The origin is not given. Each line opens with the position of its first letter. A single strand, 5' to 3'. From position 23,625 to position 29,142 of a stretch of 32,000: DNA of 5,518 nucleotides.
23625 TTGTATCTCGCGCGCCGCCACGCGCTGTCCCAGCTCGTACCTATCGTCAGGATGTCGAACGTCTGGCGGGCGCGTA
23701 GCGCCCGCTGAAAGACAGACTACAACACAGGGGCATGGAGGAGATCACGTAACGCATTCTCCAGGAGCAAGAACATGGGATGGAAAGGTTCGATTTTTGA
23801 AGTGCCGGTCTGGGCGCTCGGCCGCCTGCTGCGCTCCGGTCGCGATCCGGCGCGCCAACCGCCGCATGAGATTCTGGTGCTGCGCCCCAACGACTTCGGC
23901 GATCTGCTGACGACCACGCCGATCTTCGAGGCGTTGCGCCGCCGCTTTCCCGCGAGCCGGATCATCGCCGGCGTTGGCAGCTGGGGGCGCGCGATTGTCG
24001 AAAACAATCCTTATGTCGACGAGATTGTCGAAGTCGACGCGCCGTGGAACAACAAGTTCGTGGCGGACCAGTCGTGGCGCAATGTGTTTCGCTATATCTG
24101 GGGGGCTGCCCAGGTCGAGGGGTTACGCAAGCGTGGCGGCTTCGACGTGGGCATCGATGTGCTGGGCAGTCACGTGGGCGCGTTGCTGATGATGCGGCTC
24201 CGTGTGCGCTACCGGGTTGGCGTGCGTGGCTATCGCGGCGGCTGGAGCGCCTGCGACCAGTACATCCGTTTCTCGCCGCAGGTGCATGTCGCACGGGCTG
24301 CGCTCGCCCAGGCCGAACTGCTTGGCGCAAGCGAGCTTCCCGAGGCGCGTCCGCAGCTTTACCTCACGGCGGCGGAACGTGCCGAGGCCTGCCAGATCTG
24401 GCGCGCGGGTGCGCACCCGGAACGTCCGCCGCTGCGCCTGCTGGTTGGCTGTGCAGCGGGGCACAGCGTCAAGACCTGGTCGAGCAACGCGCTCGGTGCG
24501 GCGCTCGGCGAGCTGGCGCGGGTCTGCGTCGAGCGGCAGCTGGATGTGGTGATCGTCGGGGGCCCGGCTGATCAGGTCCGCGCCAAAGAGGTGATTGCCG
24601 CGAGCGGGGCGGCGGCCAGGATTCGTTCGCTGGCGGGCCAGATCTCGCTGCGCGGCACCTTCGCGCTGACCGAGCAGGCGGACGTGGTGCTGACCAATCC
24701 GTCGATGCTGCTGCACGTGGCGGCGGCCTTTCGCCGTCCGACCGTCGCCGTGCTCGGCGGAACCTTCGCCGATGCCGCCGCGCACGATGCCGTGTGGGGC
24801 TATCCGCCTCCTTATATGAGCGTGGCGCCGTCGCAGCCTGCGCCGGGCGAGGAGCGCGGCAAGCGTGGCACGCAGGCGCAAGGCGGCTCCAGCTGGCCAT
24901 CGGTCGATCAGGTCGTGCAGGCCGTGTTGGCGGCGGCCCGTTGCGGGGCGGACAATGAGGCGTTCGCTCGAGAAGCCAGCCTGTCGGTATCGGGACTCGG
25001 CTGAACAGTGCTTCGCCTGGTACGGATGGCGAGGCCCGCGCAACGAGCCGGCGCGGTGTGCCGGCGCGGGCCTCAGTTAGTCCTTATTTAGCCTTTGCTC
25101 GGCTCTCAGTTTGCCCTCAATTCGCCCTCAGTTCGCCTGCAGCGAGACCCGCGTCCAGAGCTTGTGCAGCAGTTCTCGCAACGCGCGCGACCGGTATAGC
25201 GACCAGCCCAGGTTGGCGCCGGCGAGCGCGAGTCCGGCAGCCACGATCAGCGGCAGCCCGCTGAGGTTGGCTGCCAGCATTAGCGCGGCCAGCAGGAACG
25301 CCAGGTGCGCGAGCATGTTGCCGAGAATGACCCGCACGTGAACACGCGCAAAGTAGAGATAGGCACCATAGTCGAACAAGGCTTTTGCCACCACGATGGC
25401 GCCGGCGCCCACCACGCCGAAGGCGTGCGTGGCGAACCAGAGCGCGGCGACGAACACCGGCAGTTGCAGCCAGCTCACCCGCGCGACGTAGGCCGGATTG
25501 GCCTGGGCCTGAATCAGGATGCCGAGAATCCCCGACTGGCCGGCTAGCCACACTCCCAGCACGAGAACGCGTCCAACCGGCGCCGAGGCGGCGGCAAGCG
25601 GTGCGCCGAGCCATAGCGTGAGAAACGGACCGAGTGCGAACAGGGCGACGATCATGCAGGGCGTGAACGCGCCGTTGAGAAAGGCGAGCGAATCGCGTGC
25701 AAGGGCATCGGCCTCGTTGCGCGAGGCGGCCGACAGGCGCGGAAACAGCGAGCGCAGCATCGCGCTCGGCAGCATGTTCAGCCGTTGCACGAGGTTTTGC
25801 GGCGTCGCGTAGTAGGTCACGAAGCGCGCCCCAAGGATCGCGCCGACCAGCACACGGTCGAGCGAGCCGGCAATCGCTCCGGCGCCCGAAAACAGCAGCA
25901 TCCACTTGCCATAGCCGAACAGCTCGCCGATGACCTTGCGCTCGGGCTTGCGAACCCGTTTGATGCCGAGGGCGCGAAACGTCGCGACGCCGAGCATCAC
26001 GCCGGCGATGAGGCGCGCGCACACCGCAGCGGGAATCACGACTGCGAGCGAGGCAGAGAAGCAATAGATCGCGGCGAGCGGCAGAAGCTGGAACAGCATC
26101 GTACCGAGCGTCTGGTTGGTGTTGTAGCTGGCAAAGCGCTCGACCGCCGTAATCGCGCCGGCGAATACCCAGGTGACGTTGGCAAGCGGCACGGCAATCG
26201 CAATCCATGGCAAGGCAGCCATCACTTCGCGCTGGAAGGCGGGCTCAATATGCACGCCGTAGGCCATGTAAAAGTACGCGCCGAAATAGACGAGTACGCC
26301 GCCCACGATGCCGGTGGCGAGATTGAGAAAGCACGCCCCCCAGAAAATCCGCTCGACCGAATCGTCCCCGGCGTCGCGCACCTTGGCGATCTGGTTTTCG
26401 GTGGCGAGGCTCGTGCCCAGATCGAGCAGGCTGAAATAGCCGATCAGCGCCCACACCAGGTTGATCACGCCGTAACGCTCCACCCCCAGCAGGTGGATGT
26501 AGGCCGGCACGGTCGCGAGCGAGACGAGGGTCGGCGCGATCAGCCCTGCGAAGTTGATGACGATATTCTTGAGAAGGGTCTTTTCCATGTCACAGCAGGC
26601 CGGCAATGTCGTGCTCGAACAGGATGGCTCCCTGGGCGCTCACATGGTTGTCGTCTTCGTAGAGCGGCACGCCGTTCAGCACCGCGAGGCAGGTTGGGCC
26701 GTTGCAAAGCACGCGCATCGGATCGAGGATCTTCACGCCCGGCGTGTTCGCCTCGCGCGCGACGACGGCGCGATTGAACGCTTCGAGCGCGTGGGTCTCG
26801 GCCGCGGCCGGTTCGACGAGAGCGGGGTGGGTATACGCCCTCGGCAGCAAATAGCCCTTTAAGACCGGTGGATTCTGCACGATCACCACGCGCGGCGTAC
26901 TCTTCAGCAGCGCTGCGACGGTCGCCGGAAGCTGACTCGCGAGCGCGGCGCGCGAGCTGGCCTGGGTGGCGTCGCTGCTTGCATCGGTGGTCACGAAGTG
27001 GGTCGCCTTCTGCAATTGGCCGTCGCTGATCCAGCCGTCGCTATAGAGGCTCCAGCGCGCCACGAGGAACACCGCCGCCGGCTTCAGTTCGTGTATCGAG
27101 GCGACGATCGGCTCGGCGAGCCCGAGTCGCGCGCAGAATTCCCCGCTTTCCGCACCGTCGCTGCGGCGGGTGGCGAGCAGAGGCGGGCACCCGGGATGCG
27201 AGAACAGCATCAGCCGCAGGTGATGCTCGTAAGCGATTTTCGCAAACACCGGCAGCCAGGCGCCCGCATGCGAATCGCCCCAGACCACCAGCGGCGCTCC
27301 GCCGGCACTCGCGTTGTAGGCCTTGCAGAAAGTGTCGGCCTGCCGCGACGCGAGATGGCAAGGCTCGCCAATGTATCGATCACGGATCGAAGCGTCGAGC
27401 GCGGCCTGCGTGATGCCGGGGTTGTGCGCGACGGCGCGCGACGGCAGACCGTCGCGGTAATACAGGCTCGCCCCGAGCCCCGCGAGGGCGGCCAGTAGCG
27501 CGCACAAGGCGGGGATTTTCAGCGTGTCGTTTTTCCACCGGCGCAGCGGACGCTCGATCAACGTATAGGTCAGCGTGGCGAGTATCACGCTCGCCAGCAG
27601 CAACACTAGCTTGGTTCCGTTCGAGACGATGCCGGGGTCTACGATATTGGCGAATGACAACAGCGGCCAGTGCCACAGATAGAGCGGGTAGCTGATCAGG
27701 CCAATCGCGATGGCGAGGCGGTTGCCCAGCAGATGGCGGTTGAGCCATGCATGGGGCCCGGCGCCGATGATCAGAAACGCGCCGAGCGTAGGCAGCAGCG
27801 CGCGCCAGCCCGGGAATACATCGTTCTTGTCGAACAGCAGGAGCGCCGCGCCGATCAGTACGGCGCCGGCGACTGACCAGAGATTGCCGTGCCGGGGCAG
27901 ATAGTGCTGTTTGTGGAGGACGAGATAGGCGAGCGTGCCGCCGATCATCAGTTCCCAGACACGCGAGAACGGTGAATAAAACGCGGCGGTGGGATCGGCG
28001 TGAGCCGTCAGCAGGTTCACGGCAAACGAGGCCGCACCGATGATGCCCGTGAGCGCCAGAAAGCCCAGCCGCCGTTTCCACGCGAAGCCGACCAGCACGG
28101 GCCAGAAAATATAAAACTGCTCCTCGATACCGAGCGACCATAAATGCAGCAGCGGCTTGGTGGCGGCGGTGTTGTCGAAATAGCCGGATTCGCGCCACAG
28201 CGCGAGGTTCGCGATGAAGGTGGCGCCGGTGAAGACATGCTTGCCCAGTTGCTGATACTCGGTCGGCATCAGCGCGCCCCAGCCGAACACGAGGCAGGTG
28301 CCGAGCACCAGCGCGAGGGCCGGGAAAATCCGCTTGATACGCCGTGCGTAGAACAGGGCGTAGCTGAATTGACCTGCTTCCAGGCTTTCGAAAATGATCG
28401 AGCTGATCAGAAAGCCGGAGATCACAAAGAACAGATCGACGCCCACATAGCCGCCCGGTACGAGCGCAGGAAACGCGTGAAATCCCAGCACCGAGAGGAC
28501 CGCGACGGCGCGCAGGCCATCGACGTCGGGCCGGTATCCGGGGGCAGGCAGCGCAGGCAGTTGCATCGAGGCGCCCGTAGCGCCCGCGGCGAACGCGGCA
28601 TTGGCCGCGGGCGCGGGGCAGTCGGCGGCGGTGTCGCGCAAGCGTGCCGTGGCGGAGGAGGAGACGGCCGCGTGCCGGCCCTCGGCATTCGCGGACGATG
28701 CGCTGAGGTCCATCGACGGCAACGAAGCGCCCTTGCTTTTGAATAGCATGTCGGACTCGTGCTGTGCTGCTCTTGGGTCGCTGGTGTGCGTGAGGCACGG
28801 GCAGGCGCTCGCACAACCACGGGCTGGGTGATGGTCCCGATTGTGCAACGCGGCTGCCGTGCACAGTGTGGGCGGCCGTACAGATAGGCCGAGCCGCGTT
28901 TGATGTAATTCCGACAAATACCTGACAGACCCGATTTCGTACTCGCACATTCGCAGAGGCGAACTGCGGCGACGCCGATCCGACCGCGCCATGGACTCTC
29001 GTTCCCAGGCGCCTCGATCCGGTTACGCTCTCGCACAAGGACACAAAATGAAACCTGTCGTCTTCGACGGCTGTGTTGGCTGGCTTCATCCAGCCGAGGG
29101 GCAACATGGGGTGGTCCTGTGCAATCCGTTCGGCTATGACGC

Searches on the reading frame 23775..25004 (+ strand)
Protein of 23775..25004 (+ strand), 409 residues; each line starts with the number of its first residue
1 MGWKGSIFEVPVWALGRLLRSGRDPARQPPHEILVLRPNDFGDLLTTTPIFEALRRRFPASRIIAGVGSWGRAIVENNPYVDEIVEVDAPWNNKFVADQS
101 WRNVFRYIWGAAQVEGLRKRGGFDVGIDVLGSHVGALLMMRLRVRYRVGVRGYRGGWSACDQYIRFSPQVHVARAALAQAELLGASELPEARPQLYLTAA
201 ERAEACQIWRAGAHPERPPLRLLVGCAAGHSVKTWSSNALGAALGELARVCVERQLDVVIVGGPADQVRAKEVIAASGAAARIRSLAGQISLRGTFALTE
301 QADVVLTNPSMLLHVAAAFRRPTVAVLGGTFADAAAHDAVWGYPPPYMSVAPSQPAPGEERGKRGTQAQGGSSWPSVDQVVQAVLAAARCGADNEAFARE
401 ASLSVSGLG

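Call 9: search_protein_families(library=ncbifam, proteins=[window:23775-25004:+], max_evalue=0.001)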
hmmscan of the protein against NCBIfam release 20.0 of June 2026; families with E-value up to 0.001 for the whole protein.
window:23775-25004:+ (409 aa): 5 families
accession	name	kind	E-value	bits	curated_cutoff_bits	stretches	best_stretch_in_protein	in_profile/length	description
TIGR02195.1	heptsyl_trn_II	equivalog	8.8e-22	77.7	134.6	1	33-331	2-286/339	lipopolysaccharide heptosyltransferase II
NF008162.0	PRK10916.1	equivalog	3.9e-16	59.2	569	1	178-333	141-293/348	ADP-heptose--LPS heptosyltransferase RfaF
TIGR02201.1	heptsyl_trn_III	equivalog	4.1e-15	55.7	170.2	1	33-330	2-289/344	putative lipopolysaccharide heptosyltransferase III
TIGR02193.1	heptsyl_trn_I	equivalog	7.8e-13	48.3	185.3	1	33-330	2-284/320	lipopolysaccharide heptosyltransferase I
NF007742.0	PRK10422.1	equivalog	1.3e-10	40.6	467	1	232-330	196-291/352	lipopolysaccharide core heptosyltransferase RfaQ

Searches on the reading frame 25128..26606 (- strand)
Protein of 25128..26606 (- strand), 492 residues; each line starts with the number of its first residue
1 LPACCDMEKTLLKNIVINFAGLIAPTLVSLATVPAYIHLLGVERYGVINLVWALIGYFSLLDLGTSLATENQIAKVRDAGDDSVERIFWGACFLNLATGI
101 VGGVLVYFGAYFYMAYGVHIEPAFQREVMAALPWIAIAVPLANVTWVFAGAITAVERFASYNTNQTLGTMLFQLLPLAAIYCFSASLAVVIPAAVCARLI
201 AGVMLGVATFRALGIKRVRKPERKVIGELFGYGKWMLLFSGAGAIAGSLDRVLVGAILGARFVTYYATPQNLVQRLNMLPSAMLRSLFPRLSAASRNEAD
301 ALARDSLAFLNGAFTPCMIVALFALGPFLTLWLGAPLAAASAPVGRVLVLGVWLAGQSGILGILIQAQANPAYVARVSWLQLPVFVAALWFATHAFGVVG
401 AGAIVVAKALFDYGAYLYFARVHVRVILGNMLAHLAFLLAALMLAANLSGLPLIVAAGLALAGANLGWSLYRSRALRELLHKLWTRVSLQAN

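Call 10: search_protein_families(library=ncbifam, proteins=[window:25128-26606:-], max_evalue=0.001)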
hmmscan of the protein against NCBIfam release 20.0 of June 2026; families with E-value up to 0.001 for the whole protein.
window:25128-26606:- (492 aa): 0 families

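Call 42: search_protein_families(library=pfam, proteins=[window:25128-26606:-], max_evalue=0.01)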
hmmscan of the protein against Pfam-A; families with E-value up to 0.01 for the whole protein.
window:25128-26606:- (492 aa): 2 families
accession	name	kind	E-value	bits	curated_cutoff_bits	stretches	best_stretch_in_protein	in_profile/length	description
PF01943.22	Polysacc_synt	-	2.4e-15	57.2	28.2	1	11-293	1-272/274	Polysaccharide biosynthesis protein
PF13440.11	Polysacc_synt_3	-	1.4e-10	41.4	23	1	39-334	5-285/293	Polysaccharide biosynthesis protein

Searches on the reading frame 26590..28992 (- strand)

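Call 10: search_protein_families(library=ncbifam, proteins=[window:26590-28992:-], max_evalue=0.001)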
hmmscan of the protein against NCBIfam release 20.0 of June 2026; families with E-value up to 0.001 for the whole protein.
window:26590-28992:- (800 aa): 1 family
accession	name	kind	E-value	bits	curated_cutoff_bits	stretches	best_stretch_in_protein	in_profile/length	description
NF058601.1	ActlTfSucTMsmeg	equivalog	3e-37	128.4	1275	1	146-489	24-386/723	acetyltransferase SucT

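Call 42: search_protein_families(library=pfam, proteins=[window:26590-28992:-], max_evalue=0.01)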
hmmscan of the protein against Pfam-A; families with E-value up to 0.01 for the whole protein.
window:26590-28992:- (800 aa): 2 families
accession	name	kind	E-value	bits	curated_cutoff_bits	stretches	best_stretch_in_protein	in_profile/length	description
PF19040.6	SGNH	-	7.1e-41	141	27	1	545-796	2-246/248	SGNH domain (fused to AT3 domains)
PF01757.29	Acyl_transf_3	-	2.2e-27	96.4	31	1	156-474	3-318/326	Acyltransferase domain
